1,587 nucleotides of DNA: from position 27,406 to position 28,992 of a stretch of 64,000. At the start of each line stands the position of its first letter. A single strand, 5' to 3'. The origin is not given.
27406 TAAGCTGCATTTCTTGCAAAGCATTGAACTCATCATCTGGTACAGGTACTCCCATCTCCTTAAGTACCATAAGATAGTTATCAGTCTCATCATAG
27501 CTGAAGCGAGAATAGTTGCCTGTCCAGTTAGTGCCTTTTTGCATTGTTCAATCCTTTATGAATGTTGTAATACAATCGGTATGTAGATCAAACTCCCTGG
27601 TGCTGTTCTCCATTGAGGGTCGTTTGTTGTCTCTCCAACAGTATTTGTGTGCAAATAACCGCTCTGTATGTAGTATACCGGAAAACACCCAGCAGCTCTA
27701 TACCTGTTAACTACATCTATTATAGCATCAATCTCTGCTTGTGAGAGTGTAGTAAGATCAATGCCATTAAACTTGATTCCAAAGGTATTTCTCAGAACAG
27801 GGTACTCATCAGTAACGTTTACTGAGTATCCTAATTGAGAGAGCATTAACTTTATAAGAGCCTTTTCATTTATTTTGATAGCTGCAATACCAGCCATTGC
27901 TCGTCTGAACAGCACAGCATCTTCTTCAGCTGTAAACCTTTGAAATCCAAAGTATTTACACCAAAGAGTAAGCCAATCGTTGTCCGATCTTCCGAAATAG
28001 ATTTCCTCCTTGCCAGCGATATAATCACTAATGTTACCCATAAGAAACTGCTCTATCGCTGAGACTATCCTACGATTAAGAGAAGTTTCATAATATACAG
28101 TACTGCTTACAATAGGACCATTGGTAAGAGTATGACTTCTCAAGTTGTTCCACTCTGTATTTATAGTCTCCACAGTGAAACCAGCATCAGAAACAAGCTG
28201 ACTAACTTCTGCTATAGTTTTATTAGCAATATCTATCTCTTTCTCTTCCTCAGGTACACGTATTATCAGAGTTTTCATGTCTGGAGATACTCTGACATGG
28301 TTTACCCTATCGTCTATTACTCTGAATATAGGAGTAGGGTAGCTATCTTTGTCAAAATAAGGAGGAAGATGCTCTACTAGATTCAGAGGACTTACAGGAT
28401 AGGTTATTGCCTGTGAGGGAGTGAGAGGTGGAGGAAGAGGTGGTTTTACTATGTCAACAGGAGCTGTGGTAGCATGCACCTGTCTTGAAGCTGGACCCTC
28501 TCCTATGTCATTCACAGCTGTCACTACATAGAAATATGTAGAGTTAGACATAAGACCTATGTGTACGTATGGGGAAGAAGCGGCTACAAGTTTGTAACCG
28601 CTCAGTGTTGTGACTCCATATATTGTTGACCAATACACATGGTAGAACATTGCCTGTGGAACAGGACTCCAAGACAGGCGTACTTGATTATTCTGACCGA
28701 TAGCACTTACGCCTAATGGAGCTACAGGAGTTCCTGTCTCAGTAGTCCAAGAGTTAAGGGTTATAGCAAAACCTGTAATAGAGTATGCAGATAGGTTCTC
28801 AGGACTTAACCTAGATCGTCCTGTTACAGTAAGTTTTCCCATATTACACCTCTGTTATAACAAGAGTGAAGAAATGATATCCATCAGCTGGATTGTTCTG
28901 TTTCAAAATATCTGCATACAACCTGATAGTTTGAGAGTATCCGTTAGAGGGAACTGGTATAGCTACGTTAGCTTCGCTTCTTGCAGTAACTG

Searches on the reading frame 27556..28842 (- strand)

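Call 16: search_protein_families(library=phrogs, proteins=[window:27556-28842:-], max_evalue=0.001)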
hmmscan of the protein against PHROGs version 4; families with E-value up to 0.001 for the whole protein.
window:27556-28842:- (428 aa): 2 families
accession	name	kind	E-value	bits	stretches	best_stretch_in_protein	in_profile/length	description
phrog_7440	-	tail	0.00014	22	1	34-129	247-337/354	major tail protein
phrog_7378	-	tail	0.00055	19.5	0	253-309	32-88/736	baseplate protein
